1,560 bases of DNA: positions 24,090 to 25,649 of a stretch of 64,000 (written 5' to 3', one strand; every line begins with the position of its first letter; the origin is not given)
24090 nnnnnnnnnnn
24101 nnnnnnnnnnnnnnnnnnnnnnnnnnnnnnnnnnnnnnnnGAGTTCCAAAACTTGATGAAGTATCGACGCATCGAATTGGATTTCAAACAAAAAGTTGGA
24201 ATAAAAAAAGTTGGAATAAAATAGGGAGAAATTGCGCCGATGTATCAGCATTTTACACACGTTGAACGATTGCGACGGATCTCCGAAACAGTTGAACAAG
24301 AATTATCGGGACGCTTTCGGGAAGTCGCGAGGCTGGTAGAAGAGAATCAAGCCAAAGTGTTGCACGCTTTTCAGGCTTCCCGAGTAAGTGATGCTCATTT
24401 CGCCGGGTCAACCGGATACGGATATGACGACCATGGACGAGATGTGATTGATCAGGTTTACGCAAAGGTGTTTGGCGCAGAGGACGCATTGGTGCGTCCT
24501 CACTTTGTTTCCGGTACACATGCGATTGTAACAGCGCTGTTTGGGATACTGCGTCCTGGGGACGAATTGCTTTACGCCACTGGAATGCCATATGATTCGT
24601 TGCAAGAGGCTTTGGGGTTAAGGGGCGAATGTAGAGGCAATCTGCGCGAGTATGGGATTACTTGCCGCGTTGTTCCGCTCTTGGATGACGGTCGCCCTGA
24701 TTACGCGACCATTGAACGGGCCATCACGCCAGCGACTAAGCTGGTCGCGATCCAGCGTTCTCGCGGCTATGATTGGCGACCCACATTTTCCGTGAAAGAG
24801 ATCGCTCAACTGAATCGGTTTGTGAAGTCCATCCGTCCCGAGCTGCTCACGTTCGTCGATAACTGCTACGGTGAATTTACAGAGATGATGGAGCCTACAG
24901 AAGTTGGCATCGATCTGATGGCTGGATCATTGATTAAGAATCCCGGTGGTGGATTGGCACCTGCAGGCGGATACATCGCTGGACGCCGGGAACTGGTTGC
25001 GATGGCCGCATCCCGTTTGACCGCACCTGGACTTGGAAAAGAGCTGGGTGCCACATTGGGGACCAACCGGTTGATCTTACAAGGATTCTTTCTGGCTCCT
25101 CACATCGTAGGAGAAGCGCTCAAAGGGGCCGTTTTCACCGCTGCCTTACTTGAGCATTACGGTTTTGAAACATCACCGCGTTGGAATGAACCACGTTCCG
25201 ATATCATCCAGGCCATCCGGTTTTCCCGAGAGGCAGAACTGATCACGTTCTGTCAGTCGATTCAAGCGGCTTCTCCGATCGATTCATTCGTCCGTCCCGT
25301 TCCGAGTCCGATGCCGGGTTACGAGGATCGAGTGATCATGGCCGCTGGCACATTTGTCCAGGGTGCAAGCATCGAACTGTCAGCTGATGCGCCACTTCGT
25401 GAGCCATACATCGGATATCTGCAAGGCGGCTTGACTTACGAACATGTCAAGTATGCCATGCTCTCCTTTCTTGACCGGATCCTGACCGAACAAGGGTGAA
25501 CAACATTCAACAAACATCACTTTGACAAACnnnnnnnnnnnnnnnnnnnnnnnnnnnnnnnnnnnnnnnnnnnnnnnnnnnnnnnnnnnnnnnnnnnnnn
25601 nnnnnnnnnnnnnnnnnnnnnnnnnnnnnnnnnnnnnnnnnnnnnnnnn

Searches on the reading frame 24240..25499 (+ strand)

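Call 13: search_protein_families(library=pfam, proteins=[window:24240-25499:+], max_evalue=0.0001)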
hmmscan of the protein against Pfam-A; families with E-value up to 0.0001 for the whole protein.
window:24240-25499:+ (419 aa): 2 families
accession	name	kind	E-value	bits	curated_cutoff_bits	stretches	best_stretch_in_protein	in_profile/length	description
PF06838.17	Met_gamma_lyase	-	1e-190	634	24.2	1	14-414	4-404/405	Methionine gamma-lyase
PF01053.26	Cys_Met_Meta_PP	-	1.3e-06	27.7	27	1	56-250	40-215/381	Cys/Met metabolism PLP-dependent enzyme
